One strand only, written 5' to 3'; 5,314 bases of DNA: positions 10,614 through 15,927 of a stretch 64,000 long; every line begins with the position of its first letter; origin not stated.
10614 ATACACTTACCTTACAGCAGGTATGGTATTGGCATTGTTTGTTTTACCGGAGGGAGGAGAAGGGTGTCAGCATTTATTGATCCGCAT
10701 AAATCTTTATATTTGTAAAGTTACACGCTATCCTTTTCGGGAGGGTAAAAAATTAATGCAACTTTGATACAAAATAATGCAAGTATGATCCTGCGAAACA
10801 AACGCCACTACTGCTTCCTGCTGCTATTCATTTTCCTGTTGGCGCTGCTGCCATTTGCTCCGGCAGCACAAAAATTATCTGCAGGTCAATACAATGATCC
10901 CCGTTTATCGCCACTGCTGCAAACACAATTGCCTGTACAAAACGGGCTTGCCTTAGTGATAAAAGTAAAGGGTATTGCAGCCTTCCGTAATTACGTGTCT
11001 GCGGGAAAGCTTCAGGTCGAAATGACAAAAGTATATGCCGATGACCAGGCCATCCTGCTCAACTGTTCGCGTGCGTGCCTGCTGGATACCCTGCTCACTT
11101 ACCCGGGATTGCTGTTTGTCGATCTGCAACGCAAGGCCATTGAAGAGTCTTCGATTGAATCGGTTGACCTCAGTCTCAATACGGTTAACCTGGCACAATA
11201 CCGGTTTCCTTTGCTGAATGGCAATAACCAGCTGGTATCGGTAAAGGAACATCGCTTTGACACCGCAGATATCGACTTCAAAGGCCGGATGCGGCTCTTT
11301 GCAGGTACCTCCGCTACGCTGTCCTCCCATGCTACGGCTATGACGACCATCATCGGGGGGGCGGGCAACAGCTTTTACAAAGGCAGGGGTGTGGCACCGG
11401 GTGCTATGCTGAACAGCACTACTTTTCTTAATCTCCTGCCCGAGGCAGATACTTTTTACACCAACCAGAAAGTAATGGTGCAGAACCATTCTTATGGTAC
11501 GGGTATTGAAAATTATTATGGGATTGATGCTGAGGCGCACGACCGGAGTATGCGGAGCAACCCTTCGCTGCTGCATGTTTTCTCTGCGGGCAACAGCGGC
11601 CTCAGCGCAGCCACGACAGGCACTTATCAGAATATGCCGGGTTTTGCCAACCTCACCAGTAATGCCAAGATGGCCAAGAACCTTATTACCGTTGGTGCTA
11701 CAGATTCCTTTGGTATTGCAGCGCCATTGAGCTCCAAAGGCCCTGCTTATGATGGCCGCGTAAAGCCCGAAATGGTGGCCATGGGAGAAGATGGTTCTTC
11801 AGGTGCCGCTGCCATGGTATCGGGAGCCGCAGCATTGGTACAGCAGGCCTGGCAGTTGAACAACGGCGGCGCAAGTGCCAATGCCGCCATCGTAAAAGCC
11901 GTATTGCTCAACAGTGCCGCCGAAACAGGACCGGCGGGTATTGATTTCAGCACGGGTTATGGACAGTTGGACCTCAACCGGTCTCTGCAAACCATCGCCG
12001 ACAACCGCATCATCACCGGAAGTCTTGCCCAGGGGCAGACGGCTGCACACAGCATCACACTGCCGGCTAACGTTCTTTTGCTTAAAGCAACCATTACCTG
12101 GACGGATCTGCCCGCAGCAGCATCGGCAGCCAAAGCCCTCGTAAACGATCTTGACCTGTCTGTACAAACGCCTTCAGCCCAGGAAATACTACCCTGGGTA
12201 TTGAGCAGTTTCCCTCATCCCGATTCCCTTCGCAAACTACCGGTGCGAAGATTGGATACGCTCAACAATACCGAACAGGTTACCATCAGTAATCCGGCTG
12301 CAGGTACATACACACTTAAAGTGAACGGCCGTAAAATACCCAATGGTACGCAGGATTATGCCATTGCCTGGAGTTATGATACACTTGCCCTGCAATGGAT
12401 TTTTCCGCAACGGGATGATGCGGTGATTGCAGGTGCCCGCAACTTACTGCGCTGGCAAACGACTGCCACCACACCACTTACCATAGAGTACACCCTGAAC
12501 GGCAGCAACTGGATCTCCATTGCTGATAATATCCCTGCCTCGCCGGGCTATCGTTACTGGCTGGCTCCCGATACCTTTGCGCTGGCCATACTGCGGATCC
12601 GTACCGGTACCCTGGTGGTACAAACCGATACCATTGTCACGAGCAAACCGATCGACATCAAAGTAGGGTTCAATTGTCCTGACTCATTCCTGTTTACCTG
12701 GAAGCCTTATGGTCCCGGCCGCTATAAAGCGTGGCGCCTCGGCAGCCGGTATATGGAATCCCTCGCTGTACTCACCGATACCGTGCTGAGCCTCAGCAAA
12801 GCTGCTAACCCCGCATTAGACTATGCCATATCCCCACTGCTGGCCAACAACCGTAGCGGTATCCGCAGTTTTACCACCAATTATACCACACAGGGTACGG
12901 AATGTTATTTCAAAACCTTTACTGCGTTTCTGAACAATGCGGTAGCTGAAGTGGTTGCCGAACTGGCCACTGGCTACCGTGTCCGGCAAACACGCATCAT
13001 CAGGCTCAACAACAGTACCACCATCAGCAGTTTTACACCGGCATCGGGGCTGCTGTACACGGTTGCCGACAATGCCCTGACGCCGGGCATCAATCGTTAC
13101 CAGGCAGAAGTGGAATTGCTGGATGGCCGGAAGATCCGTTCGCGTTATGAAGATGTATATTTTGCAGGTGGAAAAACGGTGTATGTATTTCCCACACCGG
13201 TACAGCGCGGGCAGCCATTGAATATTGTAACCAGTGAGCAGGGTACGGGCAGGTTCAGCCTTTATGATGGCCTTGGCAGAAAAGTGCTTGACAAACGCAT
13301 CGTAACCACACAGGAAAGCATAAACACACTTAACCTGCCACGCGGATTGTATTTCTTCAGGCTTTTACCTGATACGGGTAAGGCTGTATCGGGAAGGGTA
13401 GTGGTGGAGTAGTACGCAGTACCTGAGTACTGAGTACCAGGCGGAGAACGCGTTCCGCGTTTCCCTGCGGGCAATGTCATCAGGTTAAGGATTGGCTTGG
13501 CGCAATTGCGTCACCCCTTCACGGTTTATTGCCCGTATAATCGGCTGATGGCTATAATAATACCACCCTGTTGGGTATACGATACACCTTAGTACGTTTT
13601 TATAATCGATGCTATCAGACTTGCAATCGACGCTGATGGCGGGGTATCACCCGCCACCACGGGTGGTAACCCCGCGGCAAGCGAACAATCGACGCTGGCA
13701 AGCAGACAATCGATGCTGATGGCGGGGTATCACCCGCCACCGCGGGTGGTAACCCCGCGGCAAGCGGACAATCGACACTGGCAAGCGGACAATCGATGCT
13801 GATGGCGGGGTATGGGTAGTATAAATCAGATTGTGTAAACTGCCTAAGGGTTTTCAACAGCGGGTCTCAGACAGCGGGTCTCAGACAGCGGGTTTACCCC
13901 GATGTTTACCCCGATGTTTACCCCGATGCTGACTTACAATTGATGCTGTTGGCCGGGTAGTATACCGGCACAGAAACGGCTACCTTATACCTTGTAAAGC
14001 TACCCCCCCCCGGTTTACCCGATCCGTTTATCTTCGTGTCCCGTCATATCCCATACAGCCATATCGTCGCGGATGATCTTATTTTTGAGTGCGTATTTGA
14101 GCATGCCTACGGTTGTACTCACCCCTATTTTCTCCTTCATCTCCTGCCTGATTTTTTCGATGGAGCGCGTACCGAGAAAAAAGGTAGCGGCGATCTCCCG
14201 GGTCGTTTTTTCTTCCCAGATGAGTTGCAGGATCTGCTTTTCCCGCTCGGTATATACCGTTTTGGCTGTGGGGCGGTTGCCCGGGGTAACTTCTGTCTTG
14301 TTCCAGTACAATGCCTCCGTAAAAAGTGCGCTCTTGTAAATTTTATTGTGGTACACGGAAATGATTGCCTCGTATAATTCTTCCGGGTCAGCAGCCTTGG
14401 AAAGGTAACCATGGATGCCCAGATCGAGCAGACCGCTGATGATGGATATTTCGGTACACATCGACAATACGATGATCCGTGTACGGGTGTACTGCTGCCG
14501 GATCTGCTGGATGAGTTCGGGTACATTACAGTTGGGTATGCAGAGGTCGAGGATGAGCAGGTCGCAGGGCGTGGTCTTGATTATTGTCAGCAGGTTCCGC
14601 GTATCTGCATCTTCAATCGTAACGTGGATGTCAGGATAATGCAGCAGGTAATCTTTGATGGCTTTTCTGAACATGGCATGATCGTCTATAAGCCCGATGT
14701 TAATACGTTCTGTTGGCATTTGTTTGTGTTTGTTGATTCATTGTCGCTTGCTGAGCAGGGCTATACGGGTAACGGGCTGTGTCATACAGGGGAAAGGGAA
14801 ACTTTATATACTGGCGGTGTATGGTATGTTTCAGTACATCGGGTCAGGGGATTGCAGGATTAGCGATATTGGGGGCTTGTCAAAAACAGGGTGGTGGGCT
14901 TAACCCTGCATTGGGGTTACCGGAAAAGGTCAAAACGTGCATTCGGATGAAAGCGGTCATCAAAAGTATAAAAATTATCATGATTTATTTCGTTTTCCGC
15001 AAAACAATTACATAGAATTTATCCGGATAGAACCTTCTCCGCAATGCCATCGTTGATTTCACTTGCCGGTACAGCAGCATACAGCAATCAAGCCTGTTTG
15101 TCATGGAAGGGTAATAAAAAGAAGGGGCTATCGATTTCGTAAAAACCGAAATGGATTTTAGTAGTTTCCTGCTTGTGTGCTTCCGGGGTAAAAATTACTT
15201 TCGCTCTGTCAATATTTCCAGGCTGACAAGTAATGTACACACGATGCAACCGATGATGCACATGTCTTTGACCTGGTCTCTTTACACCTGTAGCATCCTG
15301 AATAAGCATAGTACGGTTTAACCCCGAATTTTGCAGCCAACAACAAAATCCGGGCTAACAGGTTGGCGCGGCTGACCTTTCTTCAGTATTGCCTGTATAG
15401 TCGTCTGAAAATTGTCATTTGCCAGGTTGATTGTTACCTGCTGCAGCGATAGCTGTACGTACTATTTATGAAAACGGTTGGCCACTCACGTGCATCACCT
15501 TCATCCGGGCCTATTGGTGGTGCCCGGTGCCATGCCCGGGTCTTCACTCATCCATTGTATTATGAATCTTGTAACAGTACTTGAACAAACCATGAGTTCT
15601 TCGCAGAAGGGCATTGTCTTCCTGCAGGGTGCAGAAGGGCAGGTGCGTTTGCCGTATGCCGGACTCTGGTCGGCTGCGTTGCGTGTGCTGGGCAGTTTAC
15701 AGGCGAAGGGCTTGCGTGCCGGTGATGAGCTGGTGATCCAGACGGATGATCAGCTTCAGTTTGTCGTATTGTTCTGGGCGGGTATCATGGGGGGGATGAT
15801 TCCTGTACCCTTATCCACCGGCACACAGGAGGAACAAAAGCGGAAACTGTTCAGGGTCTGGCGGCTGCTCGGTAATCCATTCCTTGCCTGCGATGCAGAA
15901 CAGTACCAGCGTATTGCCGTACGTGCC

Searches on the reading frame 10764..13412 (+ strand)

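Call 8: search_protein_families(library=pfam, proteins=[window:10764-13412:+], max_evalue=10)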
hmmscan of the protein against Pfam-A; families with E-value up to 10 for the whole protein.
window:10764-13412:+ (882 aa): 4 families
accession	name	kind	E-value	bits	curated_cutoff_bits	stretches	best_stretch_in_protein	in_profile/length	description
PF00082.27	Peptidase_S8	-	1.7e-22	80.5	21.8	1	186-400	53-288/288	Subtilase family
PF18962.6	Por_Secre_tail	-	2.5e-08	34.5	27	2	808-875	1-70/75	Secretion system C-terminal sorting domain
PF04151.21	PPC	-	6.8e-05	24.1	25.9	1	427-522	3-70/70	Bacterial pre-peptidase C-terminal domain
PF24175.2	SU10_adaptor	-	0.07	14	27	1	720-815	24-113/194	SU10 adaptor protein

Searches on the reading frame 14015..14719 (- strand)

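Call 29: search_protein_families(library=pfam, proteins=[window:14015-14719:-], max_evalue=0.001)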
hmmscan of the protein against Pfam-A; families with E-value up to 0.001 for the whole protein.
window:14015-14719:- (234 aa): 2 families
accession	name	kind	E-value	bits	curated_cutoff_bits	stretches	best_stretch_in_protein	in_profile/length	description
PF00072.30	Response_reg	-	1.5e-18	67.4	30.2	1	10-119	3-110/111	Response regulator receiver domain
PF00196.25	GerE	-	2.5e-07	30.7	23.5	1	156-204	3-51/57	Bacterial regulatory proteins, luxR family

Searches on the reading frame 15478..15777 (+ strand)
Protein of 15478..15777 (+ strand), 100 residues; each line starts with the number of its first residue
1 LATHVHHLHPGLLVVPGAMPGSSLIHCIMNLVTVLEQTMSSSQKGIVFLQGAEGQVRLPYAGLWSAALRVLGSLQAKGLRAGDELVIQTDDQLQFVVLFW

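Call 8: search_protein_families(library=pfam, proteins=[window:15478-15777:+], max_evalue=10)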
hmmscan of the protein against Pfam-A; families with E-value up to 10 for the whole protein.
window:15478-15777:+ (100 aa): 3 families
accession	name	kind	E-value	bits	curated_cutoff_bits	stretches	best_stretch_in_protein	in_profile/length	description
PF00501.34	AMP-binding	-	0.033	13.4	29.9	1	51-99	16-63/384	AMP-binding enzyme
PF04014.23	MazE_antitoxin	-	0.16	12.4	24.7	1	78-92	21-36/48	Antidote-toxin recognition MazE, bacterial antitoxin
PF09266.15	VirDNA-topo-I_N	-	0.29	11.8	25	1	32-48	40-56/58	Viral DNA topoisomerase I, N-terminal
